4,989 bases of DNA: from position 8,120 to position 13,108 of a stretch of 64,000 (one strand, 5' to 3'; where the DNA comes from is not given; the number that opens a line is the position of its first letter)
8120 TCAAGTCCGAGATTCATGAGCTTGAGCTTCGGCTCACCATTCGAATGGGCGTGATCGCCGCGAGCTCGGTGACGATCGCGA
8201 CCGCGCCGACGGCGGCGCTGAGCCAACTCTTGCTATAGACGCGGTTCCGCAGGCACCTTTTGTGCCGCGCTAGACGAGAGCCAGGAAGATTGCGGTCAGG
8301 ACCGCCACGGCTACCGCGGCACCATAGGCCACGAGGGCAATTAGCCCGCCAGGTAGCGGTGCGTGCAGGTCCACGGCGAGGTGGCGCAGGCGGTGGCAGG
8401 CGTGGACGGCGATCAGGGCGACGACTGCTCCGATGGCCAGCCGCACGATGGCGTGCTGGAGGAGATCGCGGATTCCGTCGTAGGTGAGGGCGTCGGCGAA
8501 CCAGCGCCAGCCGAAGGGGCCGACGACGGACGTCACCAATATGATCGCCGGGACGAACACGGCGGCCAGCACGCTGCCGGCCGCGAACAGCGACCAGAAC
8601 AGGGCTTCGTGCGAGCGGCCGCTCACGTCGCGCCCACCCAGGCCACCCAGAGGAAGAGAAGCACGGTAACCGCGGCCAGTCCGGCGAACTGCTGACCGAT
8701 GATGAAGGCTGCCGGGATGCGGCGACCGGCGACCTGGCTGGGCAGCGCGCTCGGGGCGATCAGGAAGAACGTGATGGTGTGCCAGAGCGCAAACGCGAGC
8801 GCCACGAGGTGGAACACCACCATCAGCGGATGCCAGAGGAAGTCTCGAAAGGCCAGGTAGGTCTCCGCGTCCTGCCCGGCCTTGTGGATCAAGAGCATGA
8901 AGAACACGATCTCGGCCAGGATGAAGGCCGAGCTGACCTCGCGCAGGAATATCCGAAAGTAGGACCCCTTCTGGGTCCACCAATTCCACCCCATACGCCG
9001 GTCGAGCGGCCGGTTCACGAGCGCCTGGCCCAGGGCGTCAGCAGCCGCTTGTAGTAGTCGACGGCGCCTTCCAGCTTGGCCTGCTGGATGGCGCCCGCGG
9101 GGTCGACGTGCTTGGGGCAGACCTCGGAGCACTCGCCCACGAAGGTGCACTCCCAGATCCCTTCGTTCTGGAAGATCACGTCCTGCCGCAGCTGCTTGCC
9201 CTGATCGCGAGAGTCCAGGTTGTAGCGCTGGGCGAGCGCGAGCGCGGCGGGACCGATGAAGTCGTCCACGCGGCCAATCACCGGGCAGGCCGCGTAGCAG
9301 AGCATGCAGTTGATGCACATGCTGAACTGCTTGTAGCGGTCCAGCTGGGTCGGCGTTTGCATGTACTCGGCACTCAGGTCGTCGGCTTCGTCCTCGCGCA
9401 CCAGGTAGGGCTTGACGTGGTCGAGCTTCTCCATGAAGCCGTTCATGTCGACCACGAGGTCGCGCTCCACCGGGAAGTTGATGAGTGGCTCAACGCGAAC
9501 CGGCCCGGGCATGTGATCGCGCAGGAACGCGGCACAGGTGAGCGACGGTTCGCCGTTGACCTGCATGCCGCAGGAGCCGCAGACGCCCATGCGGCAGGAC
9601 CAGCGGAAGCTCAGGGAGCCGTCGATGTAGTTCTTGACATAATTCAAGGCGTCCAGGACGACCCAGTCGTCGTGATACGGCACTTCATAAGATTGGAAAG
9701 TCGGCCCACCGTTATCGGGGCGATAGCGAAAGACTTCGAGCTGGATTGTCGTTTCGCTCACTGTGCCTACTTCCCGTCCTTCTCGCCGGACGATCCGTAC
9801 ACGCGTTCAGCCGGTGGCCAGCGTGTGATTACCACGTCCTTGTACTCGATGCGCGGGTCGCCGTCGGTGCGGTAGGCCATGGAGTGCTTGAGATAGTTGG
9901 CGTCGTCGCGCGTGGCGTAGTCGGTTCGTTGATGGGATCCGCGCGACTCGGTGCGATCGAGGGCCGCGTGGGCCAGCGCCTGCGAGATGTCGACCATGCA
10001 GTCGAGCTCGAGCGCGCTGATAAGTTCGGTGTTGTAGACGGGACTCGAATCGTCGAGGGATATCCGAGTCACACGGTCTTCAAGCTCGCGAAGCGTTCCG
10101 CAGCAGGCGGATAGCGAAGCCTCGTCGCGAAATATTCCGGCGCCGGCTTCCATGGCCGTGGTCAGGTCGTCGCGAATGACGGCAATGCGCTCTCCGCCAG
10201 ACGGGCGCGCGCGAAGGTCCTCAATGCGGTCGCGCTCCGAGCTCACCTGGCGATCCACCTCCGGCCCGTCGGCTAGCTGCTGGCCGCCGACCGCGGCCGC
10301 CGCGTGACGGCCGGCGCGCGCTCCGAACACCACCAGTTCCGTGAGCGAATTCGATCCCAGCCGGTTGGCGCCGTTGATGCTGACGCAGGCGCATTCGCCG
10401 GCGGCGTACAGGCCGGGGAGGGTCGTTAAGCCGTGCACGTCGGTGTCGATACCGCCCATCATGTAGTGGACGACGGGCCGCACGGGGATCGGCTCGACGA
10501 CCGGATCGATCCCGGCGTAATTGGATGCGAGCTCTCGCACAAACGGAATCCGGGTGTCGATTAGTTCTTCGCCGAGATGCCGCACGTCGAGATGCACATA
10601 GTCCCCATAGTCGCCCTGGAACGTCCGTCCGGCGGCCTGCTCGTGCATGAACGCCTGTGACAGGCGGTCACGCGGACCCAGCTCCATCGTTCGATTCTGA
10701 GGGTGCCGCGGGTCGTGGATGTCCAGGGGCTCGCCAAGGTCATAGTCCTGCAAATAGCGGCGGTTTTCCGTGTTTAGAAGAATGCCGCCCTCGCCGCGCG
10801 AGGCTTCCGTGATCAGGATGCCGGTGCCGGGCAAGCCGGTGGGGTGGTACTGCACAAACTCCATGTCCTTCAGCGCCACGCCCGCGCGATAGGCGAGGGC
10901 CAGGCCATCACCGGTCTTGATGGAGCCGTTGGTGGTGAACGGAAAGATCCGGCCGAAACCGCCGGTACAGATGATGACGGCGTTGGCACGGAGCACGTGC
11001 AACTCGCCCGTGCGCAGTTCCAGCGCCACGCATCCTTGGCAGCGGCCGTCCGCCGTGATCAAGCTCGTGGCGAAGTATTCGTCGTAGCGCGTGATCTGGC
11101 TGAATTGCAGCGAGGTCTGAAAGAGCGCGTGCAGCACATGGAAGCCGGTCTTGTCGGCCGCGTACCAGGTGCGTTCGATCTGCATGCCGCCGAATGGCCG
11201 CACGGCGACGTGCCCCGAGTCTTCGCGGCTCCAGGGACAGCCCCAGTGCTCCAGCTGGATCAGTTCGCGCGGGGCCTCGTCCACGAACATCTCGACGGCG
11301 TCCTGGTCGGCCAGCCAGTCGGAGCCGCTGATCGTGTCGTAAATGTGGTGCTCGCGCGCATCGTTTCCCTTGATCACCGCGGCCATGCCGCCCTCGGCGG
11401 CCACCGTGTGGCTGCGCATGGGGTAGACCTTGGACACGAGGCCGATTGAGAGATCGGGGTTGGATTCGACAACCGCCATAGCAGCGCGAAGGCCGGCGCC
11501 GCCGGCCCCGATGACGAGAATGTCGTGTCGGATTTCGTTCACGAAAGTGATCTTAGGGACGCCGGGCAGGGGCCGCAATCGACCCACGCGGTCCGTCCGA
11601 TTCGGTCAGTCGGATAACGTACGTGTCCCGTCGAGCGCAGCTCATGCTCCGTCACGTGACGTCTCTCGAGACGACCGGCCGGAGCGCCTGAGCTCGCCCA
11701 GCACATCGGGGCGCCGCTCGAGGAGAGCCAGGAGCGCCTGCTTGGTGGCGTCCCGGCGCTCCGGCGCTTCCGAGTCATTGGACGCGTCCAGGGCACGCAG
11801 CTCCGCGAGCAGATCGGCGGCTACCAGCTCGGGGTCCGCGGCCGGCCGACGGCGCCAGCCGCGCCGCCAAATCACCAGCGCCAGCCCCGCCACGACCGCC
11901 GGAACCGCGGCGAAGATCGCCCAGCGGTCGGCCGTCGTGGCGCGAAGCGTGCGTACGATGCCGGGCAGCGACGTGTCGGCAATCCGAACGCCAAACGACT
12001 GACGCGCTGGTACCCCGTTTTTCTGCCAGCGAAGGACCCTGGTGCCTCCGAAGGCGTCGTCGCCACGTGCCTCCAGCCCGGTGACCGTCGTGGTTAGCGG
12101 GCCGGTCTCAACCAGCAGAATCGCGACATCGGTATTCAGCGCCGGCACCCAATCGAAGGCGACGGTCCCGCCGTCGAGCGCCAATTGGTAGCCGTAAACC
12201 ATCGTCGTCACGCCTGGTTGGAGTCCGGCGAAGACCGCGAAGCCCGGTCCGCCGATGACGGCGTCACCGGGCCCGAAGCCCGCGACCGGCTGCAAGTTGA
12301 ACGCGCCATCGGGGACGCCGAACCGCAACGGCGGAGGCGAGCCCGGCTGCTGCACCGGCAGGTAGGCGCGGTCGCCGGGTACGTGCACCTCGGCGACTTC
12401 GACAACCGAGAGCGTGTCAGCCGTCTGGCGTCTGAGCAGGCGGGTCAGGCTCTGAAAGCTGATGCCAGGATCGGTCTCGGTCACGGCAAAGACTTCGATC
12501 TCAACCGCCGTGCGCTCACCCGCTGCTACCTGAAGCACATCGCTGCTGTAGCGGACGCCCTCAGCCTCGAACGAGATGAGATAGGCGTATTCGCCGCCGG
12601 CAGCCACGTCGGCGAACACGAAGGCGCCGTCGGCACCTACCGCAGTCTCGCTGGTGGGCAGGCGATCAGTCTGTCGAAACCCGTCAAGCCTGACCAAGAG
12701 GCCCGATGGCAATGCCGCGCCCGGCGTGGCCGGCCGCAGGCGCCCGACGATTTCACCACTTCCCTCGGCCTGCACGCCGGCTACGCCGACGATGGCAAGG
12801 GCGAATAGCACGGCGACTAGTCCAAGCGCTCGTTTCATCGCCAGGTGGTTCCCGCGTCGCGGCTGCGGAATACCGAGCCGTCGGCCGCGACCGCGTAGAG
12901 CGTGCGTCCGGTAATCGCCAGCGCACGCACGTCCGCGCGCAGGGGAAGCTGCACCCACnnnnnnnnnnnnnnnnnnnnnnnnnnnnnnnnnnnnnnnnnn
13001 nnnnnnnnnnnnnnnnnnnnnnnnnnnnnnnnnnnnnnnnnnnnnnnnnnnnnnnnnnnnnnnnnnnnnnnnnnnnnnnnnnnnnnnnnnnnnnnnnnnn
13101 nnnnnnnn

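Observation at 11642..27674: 16-kb respiratory supra-operon: Alternative Complex III directly followed by a complete System I cytochrome c maturation set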

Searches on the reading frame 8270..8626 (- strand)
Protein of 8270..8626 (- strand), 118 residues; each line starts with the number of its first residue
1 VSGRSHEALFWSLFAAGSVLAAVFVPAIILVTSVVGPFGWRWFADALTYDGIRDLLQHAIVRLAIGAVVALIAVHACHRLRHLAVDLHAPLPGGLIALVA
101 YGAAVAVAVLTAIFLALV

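Call 74: search_protein_families(library=pfam, proteins=[window:8270-8626:-], max_evalue=0.01)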
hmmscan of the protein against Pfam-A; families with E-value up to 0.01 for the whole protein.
window:8270-8626:- (118 aa): 1 family
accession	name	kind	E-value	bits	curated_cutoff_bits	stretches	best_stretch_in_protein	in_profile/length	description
PF02313.22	Fumarate_red_D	-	1.5e-23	83.6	25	1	4-115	4-113/114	Fumarate reductase subunit D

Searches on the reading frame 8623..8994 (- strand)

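Call 74: search_protein_families(library=pfam, proteins=[window:8623-8994:-], max_evalue=0.01)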
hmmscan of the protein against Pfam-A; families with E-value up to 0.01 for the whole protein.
window:8623-8994:- (123 aa): 1 family
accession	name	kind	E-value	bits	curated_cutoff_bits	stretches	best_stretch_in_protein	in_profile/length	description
PF02300.22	Fumarate_red_C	-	3e-22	79.5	24.2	1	3-117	12-126/127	Fumarate reductase subunit C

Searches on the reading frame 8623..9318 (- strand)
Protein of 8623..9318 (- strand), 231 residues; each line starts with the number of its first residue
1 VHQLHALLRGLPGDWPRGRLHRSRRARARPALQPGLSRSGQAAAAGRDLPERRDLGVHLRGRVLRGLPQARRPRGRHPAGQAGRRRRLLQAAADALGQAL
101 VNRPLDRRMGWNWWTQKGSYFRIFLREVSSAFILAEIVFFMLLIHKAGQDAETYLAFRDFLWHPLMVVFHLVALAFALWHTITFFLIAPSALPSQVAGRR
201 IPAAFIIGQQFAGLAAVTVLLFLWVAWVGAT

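Call 20: search_protein_families(library=pfam, proteins=[window:8623-9318:-], max_evalue=0.001)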
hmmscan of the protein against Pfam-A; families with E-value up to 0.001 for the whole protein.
window:8623-9318:- (231 aa): 1 family
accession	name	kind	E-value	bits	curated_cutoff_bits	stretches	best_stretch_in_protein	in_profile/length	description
PF02300.22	Fumarate_red_C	-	3.8e-24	85.6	24.2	1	103-225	4-126/127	Fumarate reductase subunit C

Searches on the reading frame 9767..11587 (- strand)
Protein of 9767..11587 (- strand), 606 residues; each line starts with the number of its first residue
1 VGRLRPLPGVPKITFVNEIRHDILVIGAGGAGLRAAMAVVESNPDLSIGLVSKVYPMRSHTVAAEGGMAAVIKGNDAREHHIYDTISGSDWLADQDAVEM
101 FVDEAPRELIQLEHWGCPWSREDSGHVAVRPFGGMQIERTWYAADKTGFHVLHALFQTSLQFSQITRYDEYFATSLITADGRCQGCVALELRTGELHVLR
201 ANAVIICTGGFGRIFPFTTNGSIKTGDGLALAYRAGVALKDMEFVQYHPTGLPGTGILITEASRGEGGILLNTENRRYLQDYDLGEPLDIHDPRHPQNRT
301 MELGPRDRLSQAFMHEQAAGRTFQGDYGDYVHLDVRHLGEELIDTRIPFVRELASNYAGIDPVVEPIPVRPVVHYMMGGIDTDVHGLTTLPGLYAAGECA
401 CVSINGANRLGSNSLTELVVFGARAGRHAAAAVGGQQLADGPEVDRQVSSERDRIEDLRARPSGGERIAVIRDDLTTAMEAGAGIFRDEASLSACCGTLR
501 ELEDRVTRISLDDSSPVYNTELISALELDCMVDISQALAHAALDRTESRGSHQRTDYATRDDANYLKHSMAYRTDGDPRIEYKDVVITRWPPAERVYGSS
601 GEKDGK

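Call 5: search_protein_families(library=pfam, proteins=[window:9767-11587:-], max_evalue=0.01)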
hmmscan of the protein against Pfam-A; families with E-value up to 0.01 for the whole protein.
window:9767-11587:- (606 aa): 6 families
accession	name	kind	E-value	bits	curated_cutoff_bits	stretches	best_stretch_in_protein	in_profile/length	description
PF00890.30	FAD_binding_2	-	1.2e-108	364.4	20.4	1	22-415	1-414/414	FAD binding domain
PF02910.25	Succ_DH_flav_C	-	2.4e-40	137.9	20.8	1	472-597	1-130/130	Fumarate reductase flavoprotein C-term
PF07992.20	Pyr_redox_2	-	1.8e-07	31.3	26.1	1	22-222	2-119/291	Pyridine nucleotide-disulphide oxidoreductase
PF03486.20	HI0933_like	-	0.00027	20.9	50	1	22-399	2-219/244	HI0933-like protein Rossmann domain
PF05834.18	Lycopene_cycl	-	0.0032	17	23.4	1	22-51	1-30/380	Lycopene cyclase protein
PF01946.23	Thi4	-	0.0055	16.4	26.2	0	17-52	14-48/235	Thi4 family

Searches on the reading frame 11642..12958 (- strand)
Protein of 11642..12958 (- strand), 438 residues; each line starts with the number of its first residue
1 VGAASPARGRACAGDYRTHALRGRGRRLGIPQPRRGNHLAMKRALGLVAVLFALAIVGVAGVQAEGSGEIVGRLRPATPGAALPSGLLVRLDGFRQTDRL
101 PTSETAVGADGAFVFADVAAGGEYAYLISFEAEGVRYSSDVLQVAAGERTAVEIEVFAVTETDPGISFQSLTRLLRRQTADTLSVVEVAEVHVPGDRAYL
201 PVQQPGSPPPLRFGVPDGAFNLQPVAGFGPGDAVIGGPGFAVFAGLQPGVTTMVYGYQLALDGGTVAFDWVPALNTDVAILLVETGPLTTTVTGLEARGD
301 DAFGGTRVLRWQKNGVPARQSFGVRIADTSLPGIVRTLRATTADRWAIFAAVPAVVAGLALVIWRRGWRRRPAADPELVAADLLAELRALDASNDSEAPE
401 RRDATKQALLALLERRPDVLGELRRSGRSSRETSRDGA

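Call 5: search_protein_families(library=pfam, proteins=[window:11642-12958:-], max_evalue=0.01)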
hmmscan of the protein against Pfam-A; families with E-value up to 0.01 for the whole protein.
window:11642-12958:- (438 aa): 0 families

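Call 7: search_protein_families(library=ncbifam, proteins=[window:11642-12958:-], max_evalue=0.01)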
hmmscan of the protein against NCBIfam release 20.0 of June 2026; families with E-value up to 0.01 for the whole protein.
window:11642-12958:- (438 aa): 1 family
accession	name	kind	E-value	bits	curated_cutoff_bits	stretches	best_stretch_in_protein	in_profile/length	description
NF052345.1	S_layer_anammox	exception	0.00071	17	1400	1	63-183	1308-1417/1596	Kustd1514 family S-layer glycoprotein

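Call 47: find_homologous_proteins(query=window:11642-12838:-, max_evalue=0.001)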
Query window:11642-12838:- (398 aa): 67 proteins with E <= 0.001 among 8000 candidates.
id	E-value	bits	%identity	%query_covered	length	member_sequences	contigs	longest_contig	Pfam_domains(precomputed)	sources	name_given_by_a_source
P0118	3.4e-231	785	92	100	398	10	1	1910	-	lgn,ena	-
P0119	1.6e-226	770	90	100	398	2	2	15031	-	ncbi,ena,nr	ncbi:MAG: hypothetical protein OXP73_04710 [Chloroflexota bacterium]|nr:hypothetical protein [Chloro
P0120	1.4e-225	767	91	99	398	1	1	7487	-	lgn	-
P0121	1.9e-221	753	89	99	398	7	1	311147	-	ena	-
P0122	3.5e-220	749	88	99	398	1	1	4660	-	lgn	-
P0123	2.0e-217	740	87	100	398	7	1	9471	-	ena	-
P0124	2.3e-215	733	85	99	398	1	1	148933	-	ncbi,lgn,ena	-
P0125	3.9e-215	732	85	99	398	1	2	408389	-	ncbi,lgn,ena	-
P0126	3.7e-214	729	84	99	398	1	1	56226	-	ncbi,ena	-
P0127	6.4e-214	728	84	99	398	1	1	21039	-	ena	-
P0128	1.3e-213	727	85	99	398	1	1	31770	-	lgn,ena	-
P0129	1.8e-213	727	86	99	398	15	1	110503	-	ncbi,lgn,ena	-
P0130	5.5e-213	725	86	98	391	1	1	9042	-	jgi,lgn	-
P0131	3.3e-212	723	85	100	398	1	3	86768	-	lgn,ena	-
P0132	2.7e-211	720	85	98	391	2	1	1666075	-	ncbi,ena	-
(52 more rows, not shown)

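Call 58: predict_structure(alignment_id=A4)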
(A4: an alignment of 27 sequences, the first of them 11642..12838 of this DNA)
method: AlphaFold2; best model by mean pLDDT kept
length: 398 residues; sequences in the alignment: 27
mean_pLDDT: 83.3   pTM: 0.61
mean pLDDT of the five models: 83.3, 79.4, 77.9, 70.6, 68.2
residues with pLDDT >= 90: 186; 70-90: 152; 50-70: 40; < 50: 20
segments of 3 or more residues with pLDDT < 50: 19-24, 328-330, 391-398
pLDDT, mean of each block of 10 residues (from residue 1): 67 60 68 94 92 91 94 94 92 91 92 94 92 92 93 94 83 87 83 79 91 92 90 94 93 95 92 95 92 60 54 76 63 69 85 78 86 82 66 39
secondary structure, 60 per line:
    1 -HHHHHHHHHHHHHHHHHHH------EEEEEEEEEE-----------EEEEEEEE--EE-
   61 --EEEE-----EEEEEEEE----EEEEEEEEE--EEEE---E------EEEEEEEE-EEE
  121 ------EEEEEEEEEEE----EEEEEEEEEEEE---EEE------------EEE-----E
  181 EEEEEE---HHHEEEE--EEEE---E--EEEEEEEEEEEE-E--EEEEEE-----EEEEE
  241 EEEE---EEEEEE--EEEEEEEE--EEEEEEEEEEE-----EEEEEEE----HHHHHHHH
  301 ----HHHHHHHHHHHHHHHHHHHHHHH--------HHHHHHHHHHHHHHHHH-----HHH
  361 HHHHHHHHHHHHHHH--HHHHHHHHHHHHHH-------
elements in order: H2-20 E27-36 E48-55 E63-66 E72-79 E84-92 E95-98 E109-116 E118-120 E127-137 E142-153 E157-159 E172-174 E180-186 E193-196 E199-202 E209-220 E225-230 E236-244 E248-253 E256-263 E266-276 E282-288 H293-300 H305-327 H336-352 H358-375 H378-391

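Call 61: fold_search(model_id=the predicted structure, library=pdb)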
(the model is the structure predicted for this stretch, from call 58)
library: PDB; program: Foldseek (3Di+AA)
matches with E <= 10: 1418; with E <= 0.001: 41
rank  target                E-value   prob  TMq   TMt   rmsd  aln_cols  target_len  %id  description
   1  8b6l_O                1.5e-09  1.00  0.30  0.21  21.6       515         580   12  Subtomogram average of the human Sec61-TRAP-OSTA-translocon (released 2022-12-07)
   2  6s7o_E                3.2e-08  1.00  0.29  0.22  21.1       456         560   12  Cryo-EM structure of human oligosaccharyltransferase complex OST-A (released 2019-12-18)
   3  6s7t_E                3.9e-08  1.00  0.31  0.29  20.0       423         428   12  Cryo-EM structure of human oligosaccharyltransferase complex OST-B (released 2019-12-18)
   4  8pn9_E                4.9e-08  1.00  0.28  0.21  20.5       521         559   10  Structure of human oligosaccharyltransferase OST-A complex bound to NGI-1 (released 2024-05-08)
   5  3kd4_A                1.7e-05  1.00  0.27  0.22   9.9       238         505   10  CRYSTAL STRUCTURE OF A PUTATIVE PROTEASE (BDI_1141) FROM PARABACTEROIDES DISTASONIS ATCC 8503 AT 2.00 A RESOLUTION (released 2009-11-24)
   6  7vpp_C                5.4e-05  1.00  0.23  0.12   9.0       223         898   10  Structures of a deltacoronavirus spike protein bound to porcine and human receptors indicate the risk of virus adaptat (released 2022-03-16)
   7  6iff_A                7.5e-05  1.00  0.24  0.22   7.7       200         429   14  Crystal structure of M1 zinc metallopeptidase E323A mutant from Deinococcus radiodurans (released 2019-09-25)
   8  6a8z_B                9.8e-05  1.00  0.25  0.24   6.5       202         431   13  Crystal structure of M1 zinc metallopeptidase from Deinococcus radiodurans (released 2019-07-17)
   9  5lg6_A                1.2e-04  1.00  0.26  0.13   7.1       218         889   10  Structure of the deglycosylated porcine aminopeptidase N ectodomain (released 2017-04-12)
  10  5lg6_B                1.2e-04  1.00  0.26  0.13   7.1       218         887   10  Structure of the deglycosylated porcine aminopeptidase N ectodomain (released 2017-04-12)
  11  5ab0_C                1.2e-04  1.00  0.25  0.13   7.7       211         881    9  Crystal structure of aminopeptidase ERAP2 with ligand (released 2015-09-30)
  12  6kp1_A                1.3e-04  1.00  0.25  0.24   6.4       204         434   14  Crystal structure of two domain M1 zinc metallopeptidase E323A mutant bound to L-methionine amino acid (released 2020-06-24)
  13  4p8q_A                1.4e-04  1.00  0.26  0.13   6.7       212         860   10  Crystal Structure of Human Insulin Regulated Aminopeptidase with Alanine in Active Site (released 2014-12-03)
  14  6a8z_A                1.4e-04  1.00  0.25  0.23   6.6       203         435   14  Crystal structure of M1 zinc metallopeptidase from Deinococcus radiodurans (released 2019-07-17)
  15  4nz8_A                1.5e-04  1.00  0.25  0.13   8.0       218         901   10  Crystal structure of porcine aminopeptidase-N complexed with cleaved poly-alanine (released 2013-12-25)
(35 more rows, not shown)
